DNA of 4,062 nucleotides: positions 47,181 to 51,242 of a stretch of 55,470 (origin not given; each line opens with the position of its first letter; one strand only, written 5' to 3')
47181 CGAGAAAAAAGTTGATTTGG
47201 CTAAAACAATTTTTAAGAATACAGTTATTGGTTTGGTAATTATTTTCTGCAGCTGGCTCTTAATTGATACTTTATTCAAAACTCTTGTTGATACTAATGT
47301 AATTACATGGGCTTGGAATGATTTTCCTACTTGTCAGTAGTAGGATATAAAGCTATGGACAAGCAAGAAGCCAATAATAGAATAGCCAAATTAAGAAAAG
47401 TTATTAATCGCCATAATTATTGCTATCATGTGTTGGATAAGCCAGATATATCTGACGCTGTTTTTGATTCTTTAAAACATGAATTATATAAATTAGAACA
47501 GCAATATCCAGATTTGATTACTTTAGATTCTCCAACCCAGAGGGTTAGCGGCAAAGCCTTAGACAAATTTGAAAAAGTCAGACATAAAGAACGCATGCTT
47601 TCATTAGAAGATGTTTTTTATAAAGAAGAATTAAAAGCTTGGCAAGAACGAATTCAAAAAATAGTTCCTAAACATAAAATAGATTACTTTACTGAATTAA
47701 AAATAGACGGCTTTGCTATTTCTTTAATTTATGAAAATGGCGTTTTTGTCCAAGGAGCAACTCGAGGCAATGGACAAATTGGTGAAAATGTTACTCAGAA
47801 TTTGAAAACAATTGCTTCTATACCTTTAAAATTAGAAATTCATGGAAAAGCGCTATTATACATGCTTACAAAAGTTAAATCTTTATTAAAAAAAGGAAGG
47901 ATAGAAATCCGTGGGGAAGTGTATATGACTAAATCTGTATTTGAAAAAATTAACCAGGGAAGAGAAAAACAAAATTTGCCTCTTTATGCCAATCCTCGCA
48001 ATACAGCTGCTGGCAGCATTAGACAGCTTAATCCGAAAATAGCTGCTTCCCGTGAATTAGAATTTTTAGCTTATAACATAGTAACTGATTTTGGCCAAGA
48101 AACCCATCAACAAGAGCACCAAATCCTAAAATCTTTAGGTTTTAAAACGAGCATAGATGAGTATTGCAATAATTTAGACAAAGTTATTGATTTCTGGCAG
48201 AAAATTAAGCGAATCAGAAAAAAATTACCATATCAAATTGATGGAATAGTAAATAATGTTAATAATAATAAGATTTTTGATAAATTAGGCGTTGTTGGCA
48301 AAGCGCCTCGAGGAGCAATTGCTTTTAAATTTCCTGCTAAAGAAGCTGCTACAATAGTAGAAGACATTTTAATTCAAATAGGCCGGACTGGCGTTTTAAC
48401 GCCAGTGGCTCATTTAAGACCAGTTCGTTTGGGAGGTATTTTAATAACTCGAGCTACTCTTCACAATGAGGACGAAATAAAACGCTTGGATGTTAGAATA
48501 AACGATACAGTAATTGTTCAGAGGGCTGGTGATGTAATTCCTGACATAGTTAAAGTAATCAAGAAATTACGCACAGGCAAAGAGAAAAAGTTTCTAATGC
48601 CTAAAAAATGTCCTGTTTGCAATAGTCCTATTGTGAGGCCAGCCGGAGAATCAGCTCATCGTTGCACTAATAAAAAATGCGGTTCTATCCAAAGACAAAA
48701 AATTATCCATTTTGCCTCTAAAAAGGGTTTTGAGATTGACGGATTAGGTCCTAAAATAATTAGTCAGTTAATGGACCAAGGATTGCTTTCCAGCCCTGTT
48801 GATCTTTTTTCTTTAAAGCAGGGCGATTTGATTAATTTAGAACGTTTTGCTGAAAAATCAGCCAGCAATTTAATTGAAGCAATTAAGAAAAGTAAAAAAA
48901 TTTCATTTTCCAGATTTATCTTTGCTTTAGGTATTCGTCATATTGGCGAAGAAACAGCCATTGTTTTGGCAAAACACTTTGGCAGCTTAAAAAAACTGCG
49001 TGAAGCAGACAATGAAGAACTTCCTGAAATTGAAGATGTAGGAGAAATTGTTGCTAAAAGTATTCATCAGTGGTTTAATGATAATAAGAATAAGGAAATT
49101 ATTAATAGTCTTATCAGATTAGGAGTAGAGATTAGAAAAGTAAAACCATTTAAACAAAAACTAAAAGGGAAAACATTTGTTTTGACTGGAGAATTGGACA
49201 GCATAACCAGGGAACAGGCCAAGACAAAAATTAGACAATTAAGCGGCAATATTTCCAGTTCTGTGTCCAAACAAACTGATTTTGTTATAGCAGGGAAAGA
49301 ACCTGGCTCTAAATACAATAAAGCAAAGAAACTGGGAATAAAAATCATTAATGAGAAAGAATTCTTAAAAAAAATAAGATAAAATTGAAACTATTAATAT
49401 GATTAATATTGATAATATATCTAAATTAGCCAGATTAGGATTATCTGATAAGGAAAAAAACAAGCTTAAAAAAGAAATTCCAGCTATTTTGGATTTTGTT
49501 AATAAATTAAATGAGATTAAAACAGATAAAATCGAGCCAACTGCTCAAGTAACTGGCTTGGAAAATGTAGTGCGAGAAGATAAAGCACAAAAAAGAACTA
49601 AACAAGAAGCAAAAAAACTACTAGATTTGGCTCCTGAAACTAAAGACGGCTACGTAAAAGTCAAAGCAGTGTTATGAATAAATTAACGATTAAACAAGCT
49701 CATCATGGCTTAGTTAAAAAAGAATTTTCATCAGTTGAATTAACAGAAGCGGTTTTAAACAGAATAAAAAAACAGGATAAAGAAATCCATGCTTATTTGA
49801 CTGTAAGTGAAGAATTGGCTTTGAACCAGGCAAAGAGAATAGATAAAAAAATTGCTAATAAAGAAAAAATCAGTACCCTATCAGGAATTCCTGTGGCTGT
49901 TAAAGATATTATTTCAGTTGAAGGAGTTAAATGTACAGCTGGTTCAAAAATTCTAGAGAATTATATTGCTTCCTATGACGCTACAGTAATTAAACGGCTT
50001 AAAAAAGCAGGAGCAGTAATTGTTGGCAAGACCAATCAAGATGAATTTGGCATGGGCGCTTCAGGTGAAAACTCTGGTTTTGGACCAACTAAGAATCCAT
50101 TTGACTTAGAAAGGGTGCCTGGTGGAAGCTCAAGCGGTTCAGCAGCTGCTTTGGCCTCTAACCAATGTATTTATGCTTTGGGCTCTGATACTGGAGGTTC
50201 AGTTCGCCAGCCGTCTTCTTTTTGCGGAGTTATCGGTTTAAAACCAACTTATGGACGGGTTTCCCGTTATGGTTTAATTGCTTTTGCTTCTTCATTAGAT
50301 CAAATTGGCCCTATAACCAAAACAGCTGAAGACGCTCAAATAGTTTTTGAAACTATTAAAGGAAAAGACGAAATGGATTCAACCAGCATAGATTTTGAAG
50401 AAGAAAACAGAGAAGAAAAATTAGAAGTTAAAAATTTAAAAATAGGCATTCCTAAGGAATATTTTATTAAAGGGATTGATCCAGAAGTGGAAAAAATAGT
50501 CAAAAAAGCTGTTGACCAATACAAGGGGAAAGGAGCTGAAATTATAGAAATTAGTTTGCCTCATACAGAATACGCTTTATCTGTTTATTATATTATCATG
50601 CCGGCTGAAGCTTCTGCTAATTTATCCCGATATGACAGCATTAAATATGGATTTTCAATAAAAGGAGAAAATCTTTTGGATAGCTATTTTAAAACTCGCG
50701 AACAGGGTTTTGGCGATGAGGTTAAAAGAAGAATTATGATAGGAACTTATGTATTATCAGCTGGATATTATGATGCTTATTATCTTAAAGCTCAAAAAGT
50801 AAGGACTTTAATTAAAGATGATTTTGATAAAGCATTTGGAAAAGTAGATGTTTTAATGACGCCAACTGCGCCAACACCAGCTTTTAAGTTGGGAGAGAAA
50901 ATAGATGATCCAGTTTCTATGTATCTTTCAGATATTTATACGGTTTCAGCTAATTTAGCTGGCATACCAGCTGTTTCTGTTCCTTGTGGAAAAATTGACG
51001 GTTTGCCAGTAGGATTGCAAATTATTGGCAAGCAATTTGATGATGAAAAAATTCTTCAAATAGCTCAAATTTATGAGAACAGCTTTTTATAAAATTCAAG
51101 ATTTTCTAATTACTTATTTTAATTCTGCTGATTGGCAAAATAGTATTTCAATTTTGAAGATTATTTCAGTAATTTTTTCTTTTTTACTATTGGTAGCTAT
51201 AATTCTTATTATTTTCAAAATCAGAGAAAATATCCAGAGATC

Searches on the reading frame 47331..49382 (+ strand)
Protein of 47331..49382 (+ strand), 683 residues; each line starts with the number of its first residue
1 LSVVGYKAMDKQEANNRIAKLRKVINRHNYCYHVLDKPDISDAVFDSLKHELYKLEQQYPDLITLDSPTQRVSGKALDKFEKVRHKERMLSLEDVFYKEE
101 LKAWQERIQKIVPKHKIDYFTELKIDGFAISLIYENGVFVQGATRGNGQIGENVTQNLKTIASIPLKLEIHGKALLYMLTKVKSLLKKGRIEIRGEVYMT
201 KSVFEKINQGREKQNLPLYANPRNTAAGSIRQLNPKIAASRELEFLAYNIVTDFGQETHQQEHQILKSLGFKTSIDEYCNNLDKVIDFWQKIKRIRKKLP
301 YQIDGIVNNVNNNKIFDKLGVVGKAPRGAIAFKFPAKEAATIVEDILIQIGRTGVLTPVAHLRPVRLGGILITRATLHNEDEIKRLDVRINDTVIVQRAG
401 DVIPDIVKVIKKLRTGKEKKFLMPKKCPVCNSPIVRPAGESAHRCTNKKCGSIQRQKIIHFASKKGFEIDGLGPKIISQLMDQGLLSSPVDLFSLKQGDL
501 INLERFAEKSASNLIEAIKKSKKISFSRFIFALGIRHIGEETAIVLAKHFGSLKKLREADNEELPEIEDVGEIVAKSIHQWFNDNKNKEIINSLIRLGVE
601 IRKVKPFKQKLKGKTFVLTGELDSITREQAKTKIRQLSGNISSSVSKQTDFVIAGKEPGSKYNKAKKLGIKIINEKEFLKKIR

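Call 7: search_protein_families(library=pfam, proteins=[window:47331-49382:+])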
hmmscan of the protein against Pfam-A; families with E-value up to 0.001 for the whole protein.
window:47331-49382:+ (683 aa): 8 families
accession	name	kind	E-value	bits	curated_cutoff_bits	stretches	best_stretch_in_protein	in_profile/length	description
PF01653.23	DNA_ligase_aden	-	1.4e-83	280.8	27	1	79-337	3-253/253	NAD-dependent DNA ligase adenylation domain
PF03120.22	DNA_ligase_OB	-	2.4e-32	111.1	32.9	1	341-417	2-78/79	NAD-dependent DNA ligase OB-fold domain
PF12826.13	HHH_2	-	4.9e-25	87.9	27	1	528-591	1-64/64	Helix-hairpin-helix motif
PF00533.33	BRCT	-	2.4e-17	63.3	21.3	1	610-679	5-75/78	BRCA1 C Terminus (BRCT) domain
PF14520.12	HHH_5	-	5.2e-12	46.5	27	1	531-578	3-51/57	Helix-hairpin-helix domain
PF03119.21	DNA_ligase_ZBD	-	2.1e-09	37.5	25.8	1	426-450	1-25/27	NAD-dependent DNA ligase C4 zinc finger domain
PF22745.1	Nlig-Ia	-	4.5e-09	37.3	27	1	15-63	3-51/92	DNA ligase-like, N-terminal NAD+-binding domain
PF12738.14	PTCB-BRCT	-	1.1e-06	28.9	22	1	626-674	12-60/63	twin BRCT domain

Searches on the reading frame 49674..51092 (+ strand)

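Call 7: search_protein_families(library=pfam, proteins=[window:49674-51092:+])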
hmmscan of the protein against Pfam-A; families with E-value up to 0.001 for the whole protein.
window:49674-51092:+ (472 aa): 1 family
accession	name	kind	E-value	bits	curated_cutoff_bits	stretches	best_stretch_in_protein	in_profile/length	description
PF01425.27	Amidase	-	1.1e-161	539.2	27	1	22-461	1-445/445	Amidase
